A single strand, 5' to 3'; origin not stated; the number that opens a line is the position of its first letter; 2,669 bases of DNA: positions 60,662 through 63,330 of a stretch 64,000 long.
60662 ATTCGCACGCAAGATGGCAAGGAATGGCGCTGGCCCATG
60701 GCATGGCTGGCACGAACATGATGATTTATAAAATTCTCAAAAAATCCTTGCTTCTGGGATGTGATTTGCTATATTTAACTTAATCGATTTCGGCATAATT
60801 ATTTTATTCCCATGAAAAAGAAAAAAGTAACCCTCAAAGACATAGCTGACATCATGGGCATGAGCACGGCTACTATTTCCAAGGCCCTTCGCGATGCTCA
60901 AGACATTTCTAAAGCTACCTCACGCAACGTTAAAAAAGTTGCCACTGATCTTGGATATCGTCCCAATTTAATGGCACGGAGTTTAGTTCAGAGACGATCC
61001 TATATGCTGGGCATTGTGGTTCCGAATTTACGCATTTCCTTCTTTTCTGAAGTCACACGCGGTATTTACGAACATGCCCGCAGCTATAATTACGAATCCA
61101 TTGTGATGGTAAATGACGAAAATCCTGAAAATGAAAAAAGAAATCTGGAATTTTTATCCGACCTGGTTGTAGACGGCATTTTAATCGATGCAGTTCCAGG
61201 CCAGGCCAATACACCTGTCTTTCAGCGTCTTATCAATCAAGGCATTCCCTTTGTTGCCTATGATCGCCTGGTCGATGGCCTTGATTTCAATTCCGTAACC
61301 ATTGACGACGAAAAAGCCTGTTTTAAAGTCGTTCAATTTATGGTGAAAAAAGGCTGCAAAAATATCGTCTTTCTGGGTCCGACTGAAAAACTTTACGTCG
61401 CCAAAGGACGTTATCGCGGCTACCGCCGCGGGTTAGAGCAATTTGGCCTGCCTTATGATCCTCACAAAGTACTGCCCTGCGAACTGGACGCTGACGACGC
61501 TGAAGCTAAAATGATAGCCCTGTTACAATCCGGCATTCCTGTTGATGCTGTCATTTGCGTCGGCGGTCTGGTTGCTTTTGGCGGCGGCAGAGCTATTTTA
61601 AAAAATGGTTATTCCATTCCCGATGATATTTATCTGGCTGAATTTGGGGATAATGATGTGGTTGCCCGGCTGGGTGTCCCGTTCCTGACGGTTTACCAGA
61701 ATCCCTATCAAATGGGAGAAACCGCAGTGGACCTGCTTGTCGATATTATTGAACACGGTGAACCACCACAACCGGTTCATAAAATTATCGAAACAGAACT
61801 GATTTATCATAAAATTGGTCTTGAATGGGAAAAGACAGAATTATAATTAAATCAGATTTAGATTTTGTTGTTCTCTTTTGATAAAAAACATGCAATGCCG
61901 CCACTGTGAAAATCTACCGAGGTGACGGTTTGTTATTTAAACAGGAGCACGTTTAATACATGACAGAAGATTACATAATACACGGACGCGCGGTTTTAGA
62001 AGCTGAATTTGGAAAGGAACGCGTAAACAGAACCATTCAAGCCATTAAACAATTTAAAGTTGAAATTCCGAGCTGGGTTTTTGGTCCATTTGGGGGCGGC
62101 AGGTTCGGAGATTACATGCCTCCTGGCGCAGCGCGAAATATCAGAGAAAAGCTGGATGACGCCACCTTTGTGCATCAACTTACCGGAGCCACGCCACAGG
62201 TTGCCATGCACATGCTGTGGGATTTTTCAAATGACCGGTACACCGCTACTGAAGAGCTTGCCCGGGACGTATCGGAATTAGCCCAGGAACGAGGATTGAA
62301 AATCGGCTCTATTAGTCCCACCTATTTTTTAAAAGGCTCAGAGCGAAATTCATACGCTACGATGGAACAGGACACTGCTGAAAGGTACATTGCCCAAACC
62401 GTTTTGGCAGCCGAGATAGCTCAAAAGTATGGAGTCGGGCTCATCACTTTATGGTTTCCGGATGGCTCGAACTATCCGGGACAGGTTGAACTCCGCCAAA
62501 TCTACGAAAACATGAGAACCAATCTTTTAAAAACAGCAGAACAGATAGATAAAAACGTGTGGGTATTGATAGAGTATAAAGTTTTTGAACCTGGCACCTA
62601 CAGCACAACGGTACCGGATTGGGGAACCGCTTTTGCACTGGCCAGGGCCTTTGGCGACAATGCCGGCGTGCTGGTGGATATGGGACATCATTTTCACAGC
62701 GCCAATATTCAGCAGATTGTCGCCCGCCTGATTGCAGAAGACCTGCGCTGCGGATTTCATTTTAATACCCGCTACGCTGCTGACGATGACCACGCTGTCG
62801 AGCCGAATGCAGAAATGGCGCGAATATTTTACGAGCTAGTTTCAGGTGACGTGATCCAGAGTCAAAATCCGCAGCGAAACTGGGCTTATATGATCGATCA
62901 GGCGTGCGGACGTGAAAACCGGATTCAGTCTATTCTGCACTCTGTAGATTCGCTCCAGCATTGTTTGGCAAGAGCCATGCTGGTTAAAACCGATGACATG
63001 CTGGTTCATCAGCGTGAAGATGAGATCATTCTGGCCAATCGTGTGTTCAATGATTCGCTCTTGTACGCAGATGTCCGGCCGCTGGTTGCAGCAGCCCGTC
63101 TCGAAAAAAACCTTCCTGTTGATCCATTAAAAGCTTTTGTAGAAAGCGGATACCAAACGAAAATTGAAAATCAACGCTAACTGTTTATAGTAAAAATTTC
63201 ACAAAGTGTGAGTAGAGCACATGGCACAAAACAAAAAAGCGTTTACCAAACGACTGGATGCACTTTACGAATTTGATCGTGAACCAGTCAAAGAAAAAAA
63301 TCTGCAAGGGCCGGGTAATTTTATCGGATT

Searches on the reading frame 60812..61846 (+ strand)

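Call 33: search_protein_families(library=pfam, proteins=[window:60812-61846:+])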
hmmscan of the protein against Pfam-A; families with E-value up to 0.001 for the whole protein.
window:60812-61846:+ (344 aa): 5 families
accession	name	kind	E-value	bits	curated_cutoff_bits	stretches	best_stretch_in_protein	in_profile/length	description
PF00532.27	Peripla_BP_1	-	9.1e-26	91.4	22.2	1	65-318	3-266/281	Periplasmic binding proteins and sugar binding domain of LacI family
PF13407.12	Peripla_BP_4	-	3.4e-25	89.5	35.1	1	67-316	2-256/258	Periplasmic binding protein domain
PF13377.12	Peripla_BP_3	-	2.5e-19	70.4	26.5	1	174-332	1-163/167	Periplasmic binding protein-like domain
PF00356.27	LacI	-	1.1e-10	41.6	27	1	7-52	1-46/46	Bacterial regulatory proteins, lacI family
PF04967.18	HTH_10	-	0.0002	21.6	23.1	1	3-30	21-48/53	HTH DNA binding domain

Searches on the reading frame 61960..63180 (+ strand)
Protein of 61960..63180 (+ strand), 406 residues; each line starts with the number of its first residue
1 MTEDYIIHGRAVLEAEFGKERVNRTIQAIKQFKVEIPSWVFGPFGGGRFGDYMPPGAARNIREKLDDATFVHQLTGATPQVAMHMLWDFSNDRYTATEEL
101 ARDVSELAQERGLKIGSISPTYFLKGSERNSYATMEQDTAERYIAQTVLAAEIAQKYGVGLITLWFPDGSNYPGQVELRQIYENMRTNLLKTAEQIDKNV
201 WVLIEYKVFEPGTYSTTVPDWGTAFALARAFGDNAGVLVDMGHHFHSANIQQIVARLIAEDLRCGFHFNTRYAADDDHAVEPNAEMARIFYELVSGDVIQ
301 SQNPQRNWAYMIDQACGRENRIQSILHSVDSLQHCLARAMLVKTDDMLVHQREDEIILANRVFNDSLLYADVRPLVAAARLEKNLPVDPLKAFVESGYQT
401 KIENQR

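Call 33: search_protein_families(library=pfam, proteins=[window:61960-63180:+])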
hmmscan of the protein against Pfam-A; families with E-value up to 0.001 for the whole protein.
window:61960-63180:+ (406 aa): 2 families
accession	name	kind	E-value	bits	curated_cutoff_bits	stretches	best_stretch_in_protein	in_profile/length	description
PF01261.30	AP_endonuc_2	-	5.6e-14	52.9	31.1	1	92-277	21-194/249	Xylose isomerase-like TIM barrel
PF06134.17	RhaA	-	4.3e-07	29.9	22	1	50-353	61-365/417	L-rhamnose isomerase (RhaA)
